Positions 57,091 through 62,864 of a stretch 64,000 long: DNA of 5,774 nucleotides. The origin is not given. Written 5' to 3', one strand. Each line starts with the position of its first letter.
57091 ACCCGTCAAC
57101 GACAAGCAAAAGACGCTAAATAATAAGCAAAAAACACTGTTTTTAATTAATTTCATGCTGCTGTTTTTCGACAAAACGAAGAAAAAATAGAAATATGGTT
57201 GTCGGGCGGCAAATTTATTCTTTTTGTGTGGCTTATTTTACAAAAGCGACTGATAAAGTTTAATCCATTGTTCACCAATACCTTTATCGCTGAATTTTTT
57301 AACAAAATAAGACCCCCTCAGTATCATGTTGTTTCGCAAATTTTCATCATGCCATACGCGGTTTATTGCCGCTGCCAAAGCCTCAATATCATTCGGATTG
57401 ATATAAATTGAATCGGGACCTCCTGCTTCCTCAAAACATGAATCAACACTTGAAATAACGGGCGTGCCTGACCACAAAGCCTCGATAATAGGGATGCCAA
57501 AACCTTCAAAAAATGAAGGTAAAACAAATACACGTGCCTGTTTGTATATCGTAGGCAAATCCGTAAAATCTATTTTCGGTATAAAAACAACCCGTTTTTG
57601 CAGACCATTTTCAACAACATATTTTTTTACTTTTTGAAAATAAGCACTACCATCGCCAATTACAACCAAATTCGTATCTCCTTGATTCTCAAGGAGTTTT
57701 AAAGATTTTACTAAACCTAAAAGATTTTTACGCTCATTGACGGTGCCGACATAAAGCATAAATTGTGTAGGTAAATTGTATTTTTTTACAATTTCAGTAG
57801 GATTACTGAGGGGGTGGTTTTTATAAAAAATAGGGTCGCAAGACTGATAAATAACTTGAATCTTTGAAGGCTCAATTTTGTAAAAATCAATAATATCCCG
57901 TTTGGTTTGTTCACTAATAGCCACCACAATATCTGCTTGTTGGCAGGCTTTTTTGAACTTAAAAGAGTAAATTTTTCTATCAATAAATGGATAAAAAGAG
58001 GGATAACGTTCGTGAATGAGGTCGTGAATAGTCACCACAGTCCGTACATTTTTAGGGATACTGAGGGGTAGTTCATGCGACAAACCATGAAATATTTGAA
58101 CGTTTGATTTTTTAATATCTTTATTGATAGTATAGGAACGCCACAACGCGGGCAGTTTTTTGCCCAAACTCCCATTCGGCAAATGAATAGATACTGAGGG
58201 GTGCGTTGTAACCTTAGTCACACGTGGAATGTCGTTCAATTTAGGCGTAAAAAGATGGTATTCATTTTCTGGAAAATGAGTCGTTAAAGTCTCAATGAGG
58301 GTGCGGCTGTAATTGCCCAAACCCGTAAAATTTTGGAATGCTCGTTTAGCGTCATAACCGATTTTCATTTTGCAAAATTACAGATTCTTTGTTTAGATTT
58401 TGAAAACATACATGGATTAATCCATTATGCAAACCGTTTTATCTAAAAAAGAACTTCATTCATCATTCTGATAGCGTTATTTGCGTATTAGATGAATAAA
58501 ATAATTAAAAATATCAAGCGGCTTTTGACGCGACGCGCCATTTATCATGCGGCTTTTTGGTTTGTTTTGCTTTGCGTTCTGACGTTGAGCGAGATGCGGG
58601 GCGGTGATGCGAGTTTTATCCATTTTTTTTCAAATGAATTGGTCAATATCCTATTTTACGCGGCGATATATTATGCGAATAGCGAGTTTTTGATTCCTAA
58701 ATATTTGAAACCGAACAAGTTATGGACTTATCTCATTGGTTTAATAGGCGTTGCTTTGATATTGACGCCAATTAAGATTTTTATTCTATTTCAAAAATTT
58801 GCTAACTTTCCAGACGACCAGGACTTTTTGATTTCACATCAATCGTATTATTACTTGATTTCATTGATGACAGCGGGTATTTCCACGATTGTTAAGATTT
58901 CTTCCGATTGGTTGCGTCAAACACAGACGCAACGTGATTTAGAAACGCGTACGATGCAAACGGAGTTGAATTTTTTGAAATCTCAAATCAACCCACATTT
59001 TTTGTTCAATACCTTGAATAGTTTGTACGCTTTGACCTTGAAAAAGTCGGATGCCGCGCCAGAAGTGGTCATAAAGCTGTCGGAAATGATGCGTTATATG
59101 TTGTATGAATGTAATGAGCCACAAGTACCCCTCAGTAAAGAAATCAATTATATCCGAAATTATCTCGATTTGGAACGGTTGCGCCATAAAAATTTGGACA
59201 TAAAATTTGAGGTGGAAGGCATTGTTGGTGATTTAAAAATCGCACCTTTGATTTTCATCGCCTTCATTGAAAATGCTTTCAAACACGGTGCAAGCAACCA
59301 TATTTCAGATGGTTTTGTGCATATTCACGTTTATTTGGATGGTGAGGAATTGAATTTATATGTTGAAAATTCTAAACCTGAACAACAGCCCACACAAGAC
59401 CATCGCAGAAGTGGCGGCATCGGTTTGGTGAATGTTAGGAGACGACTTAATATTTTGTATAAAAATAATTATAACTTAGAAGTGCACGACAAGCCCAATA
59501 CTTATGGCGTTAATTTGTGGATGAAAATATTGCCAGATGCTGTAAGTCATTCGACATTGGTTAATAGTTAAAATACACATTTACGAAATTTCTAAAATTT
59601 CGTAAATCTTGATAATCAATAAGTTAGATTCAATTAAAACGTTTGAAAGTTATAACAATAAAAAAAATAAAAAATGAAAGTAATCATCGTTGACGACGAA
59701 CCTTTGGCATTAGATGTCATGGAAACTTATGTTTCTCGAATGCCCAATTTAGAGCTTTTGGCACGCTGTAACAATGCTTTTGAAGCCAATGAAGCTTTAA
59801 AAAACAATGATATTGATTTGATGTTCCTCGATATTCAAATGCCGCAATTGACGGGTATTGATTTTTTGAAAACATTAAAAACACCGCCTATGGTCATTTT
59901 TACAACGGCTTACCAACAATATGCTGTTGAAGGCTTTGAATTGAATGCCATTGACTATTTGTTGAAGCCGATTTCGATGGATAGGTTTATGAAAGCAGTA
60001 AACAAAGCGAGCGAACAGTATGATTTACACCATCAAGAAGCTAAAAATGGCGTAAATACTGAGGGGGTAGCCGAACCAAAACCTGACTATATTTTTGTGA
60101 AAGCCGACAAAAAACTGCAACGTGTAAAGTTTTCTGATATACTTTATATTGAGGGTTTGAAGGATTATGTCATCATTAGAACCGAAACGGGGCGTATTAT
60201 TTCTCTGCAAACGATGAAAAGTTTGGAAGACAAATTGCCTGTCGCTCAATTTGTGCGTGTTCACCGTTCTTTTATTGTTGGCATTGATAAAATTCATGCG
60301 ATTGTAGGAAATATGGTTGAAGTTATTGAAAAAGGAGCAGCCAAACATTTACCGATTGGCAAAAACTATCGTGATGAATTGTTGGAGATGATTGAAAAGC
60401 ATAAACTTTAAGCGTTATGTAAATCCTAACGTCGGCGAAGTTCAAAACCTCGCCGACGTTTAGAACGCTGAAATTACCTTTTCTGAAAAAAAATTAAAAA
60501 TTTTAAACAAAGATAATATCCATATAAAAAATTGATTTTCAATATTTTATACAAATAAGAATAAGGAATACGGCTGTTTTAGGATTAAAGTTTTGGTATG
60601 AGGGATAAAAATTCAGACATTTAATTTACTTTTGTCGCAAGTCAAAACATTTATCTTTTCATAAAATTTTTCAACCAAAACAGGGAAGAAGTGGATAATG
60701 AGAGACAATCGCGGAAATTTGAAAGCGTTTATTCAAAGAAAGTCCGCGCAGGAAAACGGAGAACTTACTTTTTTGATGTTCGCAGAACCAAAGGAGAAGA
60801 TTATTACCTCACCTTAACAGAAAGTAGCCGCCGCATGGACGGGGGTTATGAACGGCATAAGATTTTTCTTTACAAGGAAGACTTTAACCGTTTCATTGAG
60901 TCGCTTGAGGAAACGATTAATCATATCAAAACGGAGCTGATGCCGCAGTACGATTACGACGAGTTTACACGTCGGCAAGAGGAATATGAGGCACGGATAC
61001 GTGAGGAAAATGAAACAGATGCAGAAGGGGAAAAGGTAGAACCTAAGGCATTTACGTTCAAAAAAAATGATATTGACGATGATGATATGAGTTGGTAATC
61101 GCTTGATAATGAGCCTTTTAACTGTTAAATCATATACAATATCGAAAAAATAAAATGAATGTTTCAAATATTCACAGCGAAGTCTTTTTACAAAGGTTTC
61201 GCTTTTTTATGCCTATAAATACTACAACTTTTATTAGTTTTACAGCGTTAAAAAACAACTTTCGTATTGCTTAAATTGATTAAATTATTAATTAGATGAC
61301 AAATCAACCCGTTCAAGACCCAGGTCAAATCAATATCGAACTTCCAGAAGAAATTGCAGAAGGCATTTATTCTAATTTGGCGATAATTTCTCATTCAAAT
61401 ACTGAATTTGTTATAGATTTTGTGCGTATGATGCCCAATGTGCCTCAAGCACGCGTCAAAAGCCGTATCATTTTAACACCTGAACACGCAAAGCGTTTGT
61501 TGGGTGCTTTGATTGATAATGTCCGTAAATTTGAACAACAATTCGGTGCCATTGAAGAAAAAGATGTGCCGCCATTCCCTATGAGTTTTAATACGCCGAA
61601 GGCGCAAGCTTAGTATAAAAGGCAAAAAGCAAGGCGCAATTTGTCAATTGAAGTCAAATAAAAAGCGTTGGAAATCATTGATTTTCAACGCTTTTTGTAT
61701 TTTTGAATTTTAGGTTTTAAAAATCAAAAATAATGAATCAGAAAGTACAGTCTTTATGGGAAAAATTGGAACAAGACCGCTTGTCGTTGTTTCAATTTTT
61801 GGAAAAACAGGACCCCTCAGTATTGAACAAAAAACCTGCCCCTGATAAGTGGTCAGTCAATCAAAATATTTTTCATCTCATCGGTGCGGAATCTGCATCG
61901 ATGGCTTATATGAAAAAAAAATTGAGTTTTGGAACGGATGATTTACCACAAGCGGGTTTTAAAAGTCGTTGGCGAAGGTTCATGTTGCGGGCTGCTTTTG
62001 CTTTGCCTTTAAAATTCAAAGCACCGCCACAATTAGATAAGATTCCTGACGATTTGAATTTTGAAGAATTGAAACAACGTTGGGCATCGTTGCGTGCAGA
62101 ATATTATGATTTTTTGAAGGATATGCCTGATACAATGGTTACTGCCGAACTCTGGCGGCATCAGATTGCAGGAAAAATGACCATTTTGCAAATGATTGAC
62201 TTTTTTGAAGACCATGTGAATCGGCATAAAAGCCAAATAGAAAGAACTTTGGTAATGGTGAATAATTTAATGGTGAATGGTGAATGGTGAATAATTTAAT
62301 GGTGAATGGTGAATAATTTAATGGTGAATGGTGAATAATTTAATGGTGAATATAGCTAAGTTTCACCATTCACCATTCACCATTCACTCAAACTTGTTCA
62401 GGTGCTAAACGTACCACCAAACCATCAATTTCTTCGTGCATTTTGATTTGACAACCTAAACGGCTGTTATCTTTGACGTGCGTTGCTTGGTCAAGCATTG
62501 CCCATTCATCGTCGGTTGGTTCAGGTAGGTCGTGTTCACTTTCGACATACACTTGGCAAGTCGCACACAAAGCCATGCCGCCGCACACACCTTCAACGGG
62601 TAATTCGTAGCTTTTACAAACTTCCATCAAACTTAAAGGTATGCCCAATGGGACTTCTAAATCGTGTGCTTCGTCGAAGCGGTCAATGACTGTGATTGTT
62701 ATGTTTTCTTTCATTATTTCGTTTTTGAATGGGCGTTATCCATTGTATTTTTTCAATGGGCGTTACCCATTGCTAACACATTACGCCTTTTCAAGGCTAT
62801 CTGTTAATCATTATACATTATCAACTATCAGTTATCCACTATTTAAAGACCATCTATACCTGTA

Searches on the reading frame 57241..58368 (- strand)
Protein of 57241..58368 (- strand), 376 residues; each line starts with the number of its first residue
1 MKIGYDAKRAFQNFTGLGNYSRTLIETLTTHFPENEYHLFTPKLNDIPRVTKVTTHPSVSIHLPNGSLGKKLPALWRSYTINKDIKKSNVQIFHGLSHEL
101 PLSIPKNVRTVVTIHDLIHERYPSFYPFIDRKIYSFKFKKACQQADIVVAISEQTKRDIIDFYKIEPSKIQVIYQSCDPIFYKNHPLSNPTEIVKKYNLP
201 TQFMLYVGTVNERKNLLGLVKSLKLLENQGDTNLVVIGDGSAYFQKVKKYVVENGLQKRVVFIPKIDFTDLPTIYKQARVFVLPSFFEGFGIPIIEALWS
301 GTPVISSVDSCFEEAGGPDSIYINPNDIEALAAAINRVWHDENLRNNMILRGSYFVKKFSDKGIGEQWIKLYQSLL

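Call 71: search_protein_families(library=pfam, proteins=[window:57241-58368:-], max_evalue=0.01)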
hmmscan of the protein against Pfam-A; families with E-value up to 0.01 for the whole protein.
window:57241-58368:- (376 aa): 5 families
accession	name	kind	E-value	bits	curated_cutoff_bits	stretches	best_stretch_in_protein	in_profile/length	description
PF00534.26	Glycos_transf_1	-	4.2e-32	111.5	26.4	1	200-349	14-166/172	Glycosyl transferases group 1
PF13692.12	Glyco_trans_1_4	-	6.4e-26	91.8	27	1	204-341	4-142/142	Glycosyl transferases group 1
PF13439.12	Glyco_transf_4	-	9.7e-16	58.7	28.5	1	17-178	4-167/170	Glycosyltransferase Family 4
PF20706.3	GT4-conflict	-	6.9e-07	29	26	1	141-310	143-314/385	Family 4 Glycosyltransferase in conflict systems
PF13579.12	Glyco_trans_4_4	-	0.0049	17.7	29.7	1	106-173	93-155/158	Glycosyl transferase 4-like domain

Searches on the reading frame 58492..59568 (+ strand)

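Call 71: search_protein_families(library=pfam, proteins=[window:58492-59568:+], max_evalue=0.01)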
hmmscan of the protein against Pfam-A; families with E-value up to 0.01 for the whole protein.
window:58492-59568:+ (359 aa): 1 family
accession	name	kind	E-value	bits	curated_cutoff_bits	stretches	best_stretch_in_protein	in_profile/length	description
PF06580.19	His_kinase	-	3.1e-26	91.9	25.2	1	157-234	1-79/81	Histidine kinase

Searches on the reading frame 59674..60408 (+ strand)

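Call 71: search_protein_families(library=pfam, proteins=[window:59674-60408:+], max_evalue=0.01)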
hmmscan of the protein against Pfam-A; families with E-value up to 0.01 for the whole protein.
window:59674-60408:+ (245 aa): 2 families
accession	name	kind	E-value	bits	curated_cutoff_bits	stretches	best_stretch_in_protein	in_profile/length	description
PF00072.30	Response_reg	-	1.2e-21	77.4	30.2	1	3-110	1-111/111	Response regulator receiver domain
PF04397.21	LytTR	-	3.8e-19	69.2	22.6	1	147-240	2-97/98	LytTr DNA-binding domain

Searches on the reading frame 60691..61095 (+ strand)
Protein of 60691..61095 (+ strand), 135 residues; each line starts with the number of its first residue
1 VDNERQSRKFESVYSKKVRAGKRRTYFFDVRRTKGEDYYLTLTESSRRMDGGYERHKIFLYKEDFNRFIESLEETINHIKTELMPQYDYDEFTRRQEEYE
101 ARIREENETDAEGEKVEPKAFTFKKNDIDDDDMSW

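Call 71: search_protein_families(library=pfam, proteins=[window:60691-61095:+], max_evalue=0.01)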
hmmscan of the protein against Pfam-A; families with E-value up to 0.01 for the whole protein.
window:60691-61095:+ (135 aa): 1 family
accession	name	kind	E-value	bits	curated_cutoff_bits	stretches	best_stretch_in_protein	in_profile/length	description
PF11680.14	DUF3276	-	2.7e-30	105.6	23.1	1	5-114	4-120/131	Protein of unknown function (DUF3276)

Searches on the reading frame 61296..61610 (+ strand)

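Call 71: search_protein_families(library=pfam, proteins=[window:61296-61610:+], max_evalue=0.01)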
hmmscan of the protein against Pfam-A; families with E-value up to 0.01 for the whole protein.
window:61296-61610:+ (105 aa): 1 family
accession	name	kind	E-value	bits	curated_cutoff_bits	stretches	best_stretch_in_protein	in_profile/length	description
PF11950.13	DUF3467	-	7.2e-33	112.9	25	1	7-87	10-91/92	Protein of unknown function (DUF3467)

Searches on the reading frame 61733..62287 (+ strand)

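Call 71: search_protein_families(library=pfam, proteins=[window:61733-62287:+], max_evalue=0.01)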
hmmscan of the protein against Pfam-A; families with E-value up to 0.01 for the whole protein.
window:61733-62287:+ (185 aa): 2 families
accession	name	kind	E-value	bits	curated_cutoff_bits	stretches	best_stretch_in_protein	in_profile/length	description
PF12867.12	DinB_2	-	3e-15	57.2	24.8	1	12-169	2-128/128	DinB superfamily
PF05163.17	DinB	-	6.2e-05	23.4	23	1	1-169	1-138/165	DinB family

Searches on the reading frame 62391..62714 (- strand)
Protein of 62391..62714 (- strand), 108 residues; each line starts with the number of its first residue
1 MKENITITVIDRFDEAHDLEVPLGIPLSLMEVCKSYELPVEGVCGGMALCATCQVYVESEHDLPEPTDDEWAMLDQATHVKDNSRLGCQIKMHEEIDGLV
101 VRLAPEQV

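Call 71: search_protein_families(library=pfam, proteins=[window:62391-62714:-], max_evalue=0.01)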
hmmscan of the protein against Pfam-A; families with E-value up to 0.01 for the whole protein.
window:62391-62714:- (108 aa): 1 family
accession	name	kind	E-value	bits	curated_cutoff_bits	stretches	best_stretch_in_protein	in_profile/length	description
PF00111.32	Fer2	-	7.1e-06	26.3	21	1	25-92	14-76/77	2Fe-2S iron-sulfur cluster binding domain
